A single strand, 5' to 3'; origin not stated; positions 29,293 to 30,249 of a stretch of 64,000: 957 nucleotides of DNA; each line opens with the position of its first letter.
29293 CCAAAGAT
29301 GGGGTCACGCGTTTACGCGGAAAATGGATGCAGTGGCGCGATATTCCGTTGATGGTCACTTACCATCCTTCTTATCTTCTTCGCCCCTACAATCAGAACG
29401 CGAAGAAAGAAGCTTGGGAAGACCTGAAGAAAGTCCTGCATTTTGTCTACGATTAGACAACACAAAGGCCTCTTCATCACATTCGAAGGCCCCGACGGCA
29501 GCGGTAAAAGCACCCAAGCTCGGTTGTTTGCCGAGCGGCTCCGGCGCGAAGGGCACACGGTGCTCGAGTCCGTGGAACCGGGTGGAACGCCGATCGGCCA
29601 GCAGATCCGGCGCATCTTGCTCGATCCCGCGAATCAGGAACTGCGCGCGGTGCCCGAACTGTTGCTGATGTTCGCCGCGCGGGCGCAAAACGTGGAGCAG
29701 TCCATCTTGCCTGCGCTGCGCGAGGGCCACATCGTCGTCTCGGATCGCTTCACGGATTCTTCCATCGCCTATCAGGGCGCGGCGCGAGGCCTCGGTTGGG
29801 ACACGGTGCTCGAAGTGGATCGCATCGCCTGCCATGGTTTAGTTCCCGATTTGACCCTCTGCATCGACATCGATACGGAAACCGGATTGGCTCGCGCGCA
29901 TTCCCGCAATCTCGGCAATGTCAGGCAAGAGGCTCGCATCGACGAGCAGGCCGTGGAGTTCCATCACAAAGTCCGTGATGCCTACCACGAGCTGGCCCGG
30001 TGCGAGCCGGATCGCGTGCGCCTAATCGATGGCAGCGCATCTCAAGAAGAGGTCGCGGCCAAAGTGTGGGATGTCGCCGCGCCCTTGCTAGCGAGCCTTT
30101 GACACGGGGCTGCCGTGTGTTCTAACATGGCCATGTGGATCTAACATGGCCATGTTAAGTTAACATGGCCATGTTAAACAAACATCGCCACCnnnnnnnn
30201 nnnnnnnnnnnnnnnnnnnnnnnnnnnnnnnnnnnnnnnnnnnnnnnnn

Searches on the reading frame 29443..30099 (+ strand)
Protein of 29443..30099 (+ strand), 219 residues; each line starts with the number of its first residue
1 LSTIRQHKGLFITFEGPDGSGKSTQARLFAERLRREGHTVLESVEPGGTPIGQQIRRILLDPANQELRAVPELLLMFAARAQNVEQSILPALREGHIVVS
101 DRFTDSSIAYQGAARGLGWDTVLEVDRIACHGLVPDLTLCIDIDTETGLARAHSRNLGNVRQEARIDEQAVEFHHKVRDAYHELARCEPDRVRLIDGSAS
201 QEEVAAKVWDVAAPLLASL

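Call 53: find_related_loci(query=window:29443-30099:+, collection=metagenome_contigs, flank=4000)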
Query window:29443-30099:+ (219 aa) in metagenome_contigs; peptide patterns used: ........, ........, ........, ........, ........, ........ (x = any residue, [..] = any of these).
600 stretches matched a pattern (row limit reached: there are more); 493 encode a relative of the query (tblastn E <= 1e-3); the best 80 are kept; 80 distinct loci.
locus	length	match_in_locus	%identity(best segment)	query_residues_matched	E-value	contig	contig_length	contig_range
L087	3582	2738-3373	87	8-219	8e-126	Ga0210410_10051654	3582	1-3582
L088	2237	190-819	88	8-217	5e-130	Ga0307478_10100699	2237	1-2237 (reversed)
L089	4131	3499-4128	85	1-210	2e-118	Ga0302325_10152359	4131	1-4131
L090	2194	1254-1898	83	3-216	3e-122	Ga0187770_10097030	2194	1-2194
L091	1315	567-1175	85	9-210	4e-121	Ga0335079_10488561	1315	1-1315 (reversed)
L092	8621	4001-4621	81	8-219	3e-109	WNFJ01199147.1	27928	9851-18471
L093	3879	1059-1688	80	8-216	8e-110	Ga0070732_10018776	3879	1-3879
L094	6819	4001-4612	80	6-209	8e-108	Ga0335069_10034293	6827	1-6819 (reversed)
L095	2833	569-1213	77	1-216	2e-110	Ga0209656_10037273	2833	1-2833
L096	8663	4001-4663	75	1-216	1e-106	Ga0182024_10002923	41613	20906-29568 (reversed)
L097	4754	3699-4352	74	1-216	3e-106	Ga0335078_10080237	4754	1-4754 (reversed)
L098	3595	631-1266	78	8-218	3e-107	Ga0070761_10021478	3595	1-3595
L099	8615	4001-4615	78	9-216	2e-105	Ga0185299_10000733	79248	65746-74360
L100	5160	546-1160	78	9-216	2e-105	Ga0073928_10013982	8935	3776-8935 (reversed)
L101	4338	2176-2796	77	9-218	2e-105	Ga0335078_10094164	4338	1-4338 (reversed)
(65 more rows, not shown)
